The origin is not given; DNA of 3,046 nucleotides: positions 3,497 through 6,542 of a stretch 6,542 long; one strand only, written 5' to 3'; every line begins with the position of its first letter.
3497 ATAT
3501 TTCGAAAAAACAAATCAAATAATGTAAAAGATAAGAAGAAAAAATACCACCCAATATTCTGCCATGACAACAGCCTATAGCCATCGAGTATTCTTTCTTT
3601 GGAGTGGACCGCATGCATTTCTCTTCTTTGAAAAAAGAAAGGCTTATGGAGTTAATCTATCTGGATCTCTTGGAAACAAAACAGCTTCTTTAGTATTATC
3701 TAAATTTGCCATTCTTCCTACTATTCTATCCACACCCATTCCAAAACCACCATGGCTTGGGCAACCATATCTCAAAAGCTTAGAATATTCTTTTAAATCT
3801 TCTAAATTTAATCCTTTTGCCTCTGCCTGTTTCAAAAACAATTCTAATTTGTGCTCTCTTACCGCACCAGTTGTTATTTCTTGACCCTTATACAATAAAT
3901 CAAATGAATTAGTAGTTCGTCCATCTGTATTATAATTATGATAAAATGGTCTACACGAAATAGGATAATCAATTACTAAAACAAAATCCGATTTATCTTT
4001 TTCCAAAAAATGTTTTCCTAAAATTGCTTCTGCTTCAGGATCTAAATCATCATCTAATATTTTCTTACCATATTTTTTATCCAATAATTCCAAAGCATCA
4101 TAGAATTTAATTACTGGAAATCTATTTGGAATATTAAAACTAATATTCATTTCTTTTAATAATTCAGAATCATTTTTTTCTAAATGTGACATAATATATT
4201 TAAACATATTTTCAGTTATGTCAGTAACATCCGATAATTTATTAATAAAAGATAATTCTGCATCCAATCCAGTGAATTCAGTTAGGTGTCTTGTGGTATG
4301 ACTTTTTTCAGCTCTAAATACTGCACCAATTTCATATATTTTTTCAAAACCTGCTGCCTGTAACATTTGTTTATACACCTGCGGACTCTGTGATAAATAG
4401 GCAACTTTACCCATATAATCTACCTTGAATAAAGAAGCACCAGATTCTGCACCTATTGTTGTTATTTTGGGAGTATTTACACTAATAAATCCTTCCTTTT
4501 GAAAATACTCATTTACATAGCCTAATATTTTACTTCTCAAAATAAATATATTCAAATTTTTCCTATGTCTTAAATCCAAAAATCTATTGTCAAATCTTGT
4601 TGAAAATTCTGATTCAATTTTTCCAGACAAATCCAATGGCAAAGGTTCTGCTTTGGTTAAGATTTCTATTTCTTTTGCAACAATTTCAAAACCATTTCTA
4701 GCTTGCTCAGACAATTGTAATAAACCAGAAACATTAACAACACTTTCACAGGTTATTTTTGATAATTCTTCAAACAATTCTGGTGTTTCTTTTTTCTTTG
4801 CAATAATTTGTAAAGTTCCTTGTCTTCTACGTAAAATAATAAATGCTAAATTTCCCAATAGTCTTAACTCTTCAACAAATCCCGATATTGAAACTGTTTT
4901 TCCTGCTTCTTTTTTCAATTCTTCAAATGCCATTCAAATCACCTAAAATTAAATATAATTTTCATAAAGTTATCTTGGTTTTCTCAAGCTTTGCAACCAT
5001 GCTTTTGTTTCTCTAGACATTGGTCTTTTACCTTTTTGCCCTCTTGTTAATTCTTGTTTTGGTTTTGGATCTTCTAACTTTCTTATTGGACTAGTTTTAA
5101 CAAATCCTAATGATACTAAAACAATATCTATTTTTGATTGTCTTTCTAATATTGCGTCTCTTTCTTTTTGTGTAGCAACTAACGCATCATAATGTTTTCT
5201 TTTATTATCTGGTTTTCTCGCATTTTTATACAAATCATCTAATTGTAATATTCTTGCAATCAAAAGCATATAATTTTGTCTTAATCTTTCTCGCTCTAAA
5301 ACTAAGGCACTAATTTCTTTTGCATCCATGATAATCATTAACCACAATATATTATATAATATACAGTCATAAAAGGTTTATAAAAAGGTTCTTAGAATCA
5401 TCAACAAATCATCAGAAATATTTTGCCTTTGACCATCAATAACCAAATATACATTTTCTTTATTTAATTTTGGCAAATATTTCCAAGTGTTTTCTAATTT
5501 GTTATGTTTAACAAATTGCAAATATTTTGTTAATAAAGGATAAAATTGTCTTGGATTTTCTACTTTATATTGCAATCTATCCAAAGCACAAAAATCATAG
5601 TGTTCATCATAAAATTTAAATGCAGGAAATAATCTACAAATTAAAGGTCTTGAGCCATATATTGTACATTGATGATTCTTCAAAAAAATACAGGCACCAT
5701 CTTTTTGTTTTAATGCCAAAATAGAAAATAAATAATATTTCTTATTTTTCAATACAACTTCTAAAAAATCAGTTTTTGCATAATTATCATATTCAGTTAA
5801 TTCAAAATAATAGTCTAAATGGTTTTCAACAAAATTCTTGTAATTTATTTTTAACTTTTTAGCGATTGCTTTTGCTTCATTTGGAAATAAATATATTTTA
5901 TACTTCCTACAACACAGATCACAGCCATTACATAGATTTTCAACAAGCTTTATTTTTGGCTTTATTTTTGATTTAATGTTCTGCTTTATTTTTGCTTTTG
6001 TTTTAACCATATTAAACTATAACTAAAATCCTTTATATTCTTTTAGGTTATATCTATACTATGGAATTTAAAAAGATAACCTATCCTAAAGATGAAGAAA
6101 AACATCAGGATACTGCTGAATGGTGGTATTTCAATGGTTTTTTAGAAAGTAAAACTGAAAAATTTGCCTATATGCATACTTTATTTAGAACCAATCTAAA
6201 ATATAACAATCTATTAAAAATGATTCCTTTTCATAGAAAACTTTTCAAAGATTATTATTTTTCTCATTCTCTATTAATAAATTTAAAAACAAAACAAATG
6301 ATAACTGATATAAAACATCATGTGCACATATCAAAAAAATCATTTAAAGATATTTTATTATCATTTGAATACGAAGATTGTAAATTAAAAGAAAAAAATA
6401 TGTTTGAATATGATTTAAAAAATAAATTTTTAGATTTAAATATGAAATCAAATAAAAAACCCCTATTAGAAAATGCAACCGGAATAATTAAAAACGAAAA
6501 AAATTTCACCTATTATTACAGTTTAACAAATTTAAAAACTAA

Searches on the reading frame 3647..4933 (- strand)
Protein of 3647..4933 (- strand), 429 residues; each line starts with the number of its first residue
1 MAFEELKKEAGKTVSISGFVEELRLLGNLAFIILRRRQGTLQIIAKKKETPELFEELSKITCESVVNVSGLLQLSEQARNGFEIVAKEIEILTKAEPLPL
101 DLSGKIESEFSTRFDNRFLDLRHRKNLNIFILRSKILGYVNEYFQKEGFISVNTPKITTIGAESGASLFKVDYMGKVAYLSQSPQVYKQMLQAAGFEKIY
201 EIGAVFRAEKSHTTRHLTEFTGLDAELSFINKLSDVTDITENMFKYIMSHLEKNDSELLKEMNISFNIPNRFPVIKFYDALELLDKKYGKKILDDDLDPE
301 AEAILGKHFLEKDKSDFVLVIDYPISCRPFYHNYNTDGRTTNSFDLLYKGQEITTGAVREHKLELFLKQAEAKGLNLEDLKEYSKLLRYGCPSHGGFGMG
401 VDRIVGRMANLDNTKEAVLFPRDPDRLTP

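Call 6: search_protein_families(library=pfam, proteins=[window:3647-4933:-], max_evalue=1)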
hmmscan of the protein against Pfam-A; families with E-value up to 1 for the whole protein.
window:3647-4933:- (429 aa): 3 families
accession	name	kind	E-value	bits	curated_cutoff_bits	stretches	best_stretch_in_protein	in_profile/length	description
PF00152.25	tRNA-synt_2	-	5.3e-80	269.2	25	1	111-423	3-307/308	tRNA synthetases class II (D, K and N)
PF01336.31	tRNA_anti-codon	-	1.8e-09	37.9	27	1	14-92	1-75/75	OB-fold nucleic acid binding domain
PF20016.6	ThsA_Macro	-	0.11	12.7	25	1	184-254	66-135/183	Thoeris protein ThsA, Macro domain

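Call 7: search_protein_families(library=ncbifam, proteins=[window:3647-4933:-], max_evalue=1)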
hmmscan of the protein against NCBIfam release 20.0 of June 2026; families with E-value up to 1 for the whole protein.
window:3647-4933:- (429 aa): 19 families
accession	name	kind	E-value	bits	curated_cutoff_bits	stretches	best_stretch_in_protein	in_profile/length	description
NF003483.0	PRK05159.1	equivalog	1.6e-148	495.2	353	1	4-429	9-438/438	aspartate--tRNA(Asn) ligase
TIGR00458.1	aspS_nondisc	equivalog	3.3e-120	402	368.4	1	9-429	10-428/428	aspartate--tRNA(Asn) ligase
TIGR00457.1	asnS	equivalog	3.9e-82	276.5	342.6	1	3-427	8-453/455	asparagine--tRNA ligase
NF003037.0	PRK03932.1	equivalog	1.7e-81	274.5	414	1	7-428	12-450/451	asparagine--tRNA ligase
NF001750.0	PRK00476.1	equivalog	1.8e-66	224.7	443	2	7-258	14-272/590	aspartate--tRNA ligase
TIGR00459.1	aspS_bact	equivalog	1.2e-59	202.2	373.85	2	7-282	12-279/586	aspartate--tRNA ligase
TIGR00499.1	lysS_bact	equivalog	1.7e-48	165.5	427.6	1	7-421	49-490/496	lysine--tRNA ligase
NF001756.1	PRK00484.1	subfamily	5.6e-47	160.5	468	1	7-421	47-483/488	lysine--tRNA ligase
NF009460.0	PRK12820.1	equivalog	2.6e-34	118.4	1379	2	8-232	32-276/723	bifunctional aspartyl-tRNA synthetase/aspartyl/glutamyl-tRNA amidotransferase subunit C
NF005052.0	PRK06462.1-1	equivalog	3.8e-31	108.4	368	1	121-422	40-345/353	asparagine synthetase A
NF005054.0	PRK06462.1-4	equivalog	1.6e-30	106.3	309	1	119-425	14-313/318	asparagine synthetase A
NF002821.0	PRK02983.1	equivalog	2.3e-30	105.4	742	1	5-421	653-1096/1102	bifunctional lysylphosphatidylglycerol synthetase/lysine--tRNA ligase LysX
NF009101.0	PRK12445.1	subfamily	7.8e-29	100.6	1026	2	13-248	67-302/505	lysine--tRNA ligase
NF006828.0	PRK09350.1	equivalog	1.1e-15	57.8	264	1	128-422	14-322/325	elongation factor P--(R)-beta-lysine ligase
TIGR00462.1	genX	equivalog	8.7e-15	54.9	286.9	1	133-418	4-302/304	EF-P lysine aminoacylase EpmA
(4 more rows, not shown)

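Call 8: find_encoding_contigs(protein=window:3647-4933:-, flank=10000, max_places=10)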
Protein window:3647-4933:- (429 aa): no gene with exactly this product is on record in the collection.

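Call 22: find_related_loci(query=window:3647-4933:-, collection=genome_contigs, flank=10000)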
Query window:3647-4933:- (429 aa) in genome_contigs; peptide patterns used: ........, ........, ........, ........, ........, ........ (x = any residue, [..] = any of these).
132 stretches matched a pattern; 9 encode a relative of the query (tblastn E <= 1e-3); 9 distinct loci.
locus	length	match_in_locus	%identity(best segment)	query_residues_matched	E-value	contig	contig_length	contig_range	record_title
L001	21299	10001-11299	30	11-424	1e-50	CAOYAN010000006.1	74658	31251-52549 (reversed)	MAG TPA_asm: uncultured Clostridia bacterium isolate MGBC120553 genome assembly, contig: MGBC120553.6, whole genome shot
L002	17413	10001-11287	31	12-422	3e-48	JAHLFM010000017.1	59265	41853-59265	MAG: Candidatus Ureaplasma intestinipullorum isolate A5-1222 A5M63__C17039_L59265, whole genome shotgun sequence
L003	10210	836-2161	30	14-428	2e-45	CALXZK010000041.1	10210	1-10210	MAG: uncultured Alphaproteobacteria bacterium isolate BRZ_QR__bin60 genome assembly, contig: BRZ_QR__NODE_8298_length_10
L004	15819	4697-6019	30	14-427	1e-45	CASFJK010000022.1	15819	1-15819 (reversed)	uncultured proteobacterium isolate B12_L1_324324_idba_bin.34 genome assembly, contig: B12_L1_324324_idba_bin.34.fa_scaff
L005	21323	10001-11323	29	14-428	2e-44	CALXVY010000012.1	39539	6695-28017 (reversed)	MAG: uncultured Alphaproteobacteria bacterium isolate BRZ_KI__bin16 genome assembly, contig: BRZ_KI__NODE_1442_length_39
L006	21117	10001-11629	32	10-425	2e-29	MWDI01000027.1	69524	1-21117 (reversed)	MAG: Firmicutes bacterium ADurb.Bin146 BWX97_contig000027, whole genome shotgun sequence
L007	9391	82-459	34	296-424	1e-15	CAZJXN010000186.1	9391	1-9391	MAG TPA_asm: uncultured Saprospiraceae bacterium isolate SRP128246_co1_16 genome assembly, contig: NODE_18761_length_939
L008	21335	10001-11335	29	5-422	6e-46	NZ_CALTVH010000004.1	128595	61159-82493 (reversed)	MAG: uncultured Ezakiella sp. isolate uibBvI9Drb_bin.36.MAG NODE_42_length_128595_cov_22.473487, whole genome shotgun se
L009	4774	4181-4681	28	55-203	2e-11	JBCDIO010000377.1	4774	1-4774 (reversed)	MAG: Bacteroidota bacterium isolate P01_H01_bin.181 k141_2319606_length_4774_cov_8.0000, whole genome shotgun sequence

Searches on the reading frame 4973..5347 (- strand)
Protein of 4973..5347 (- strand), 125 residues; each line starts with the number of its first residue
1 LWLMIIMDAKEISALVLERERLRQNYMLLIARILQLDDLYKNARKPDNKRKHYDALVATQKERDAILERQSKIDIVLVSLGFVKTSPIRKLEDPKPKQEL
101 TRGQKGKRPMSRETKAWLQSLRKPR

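Call 6: search_protein_families(library=pfam, proteins=[window:4973-5347:-], max_evalue=1)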
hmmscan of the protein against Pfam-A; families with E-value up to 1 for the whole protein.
window:4973-5347:- (125 aa): 0 families

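Call 7: search_protein_families(library=ncbifam, proteins=[window:4973-5347:-], max_evalue=1)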
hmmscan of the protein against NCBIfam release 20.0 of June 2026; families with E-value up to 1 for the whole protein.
window:4973-5347:- (125 aa): 0 families

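Call 107: find_encoding_contigs(protein=window:4973-5347:-, flank=10000)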
Protein window:4973-5347:- (125 aa): no gene with exactly this product is on record in the collection.

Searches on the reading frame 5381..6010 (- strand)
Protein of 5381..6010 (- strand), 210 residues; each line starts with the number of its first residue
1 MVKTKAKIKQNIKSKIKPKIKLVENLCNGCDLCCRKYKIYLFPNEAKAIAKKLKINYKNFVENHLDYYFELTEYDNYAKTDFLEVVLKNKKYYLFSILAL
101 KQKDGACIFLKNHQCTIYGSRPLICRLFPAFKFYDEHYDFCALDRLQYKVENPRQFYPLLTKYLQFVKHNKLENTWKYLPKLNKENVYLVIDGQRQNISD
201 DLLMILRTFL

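Call 6: search_protein_families(library=pfam, proteins=[window:5381-6010:-], max_evalue=1)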
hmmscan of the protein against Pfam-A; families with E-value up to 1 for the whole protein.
window:5381-6010:- (210 aa): 2 families
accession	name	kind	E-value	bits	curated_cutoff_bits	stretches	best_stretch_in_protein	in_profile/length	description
PF03692.20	CxxCxxCC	-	1.3e-13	51.9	23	1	27-141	2-84/85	Putative zinc- or iron-chelating domain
PF16746.10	BAR_3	-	0.018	15.2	31.7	1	44-88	147-191/235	BAR domain of APPL family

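Call 7: search_protein_families(library=ncbifam, proteins=[window:5381-6010:-], max_evalue=1)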
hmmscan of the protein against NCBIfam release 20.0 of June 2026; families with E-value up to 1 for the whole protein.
window:5381-6010:- (210 aa): 0 families

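Call 106: find_encoding_contigs(protein=window:5381-6010:-, flank=10000)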
Protein window:5381-6010:- (210 aa): 1 contig read that carries it; 1 place shown.
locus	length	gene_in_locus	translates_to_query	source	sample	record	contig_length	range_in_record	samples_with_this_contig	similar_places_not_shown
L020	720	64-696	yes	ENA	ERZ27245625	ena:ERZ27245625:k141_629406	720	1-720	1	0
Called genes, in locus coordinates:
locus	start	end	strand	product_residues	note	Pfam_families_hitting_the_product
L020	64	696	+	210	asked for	PF03692:CxxCxxCC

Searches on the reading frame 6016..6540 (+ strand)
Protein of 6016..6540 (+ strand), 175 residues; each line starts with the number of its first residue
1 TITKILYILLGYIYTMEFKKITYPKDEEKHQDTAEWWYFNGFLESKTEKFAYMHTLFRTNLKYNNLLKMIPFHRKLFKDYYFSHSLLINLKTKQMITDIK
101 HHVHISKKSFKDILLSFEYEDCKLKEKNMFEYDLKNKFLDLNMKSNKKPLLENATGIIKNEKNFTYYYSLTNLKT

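Call 6: search_protein_families(library=pfam, proteins=[window:6016-6540:+], max_evalue=1)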
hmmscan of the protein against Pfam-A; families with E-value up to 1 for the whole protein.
window:6016-6540:+ (175 aa): 3 families
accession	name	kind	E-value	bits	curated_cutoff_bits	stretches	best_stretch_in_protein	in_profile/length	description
PF07143.17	CrtC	-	3.9e-14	54.1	22.5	1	35-175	2-145/168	CrtC N-terminal lipocalin domain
PF22727.1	NCH2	-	0.052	14.1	27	1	22-98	11-82/96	NACHT C-terminal Helical domain 2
PF17783.7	CvfB_WH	-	0.058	13.6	22.9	1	88-112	14-38/58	CvfB-like winged helix domain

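Call 7: search_protein_families(library=ncbifam, proteins=[window:6016-6540:+], max_evalue=1)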
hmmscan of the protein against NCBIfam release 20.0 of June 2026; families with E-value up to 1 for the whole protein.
window:6016-6540:+ (175 aa): 0 families
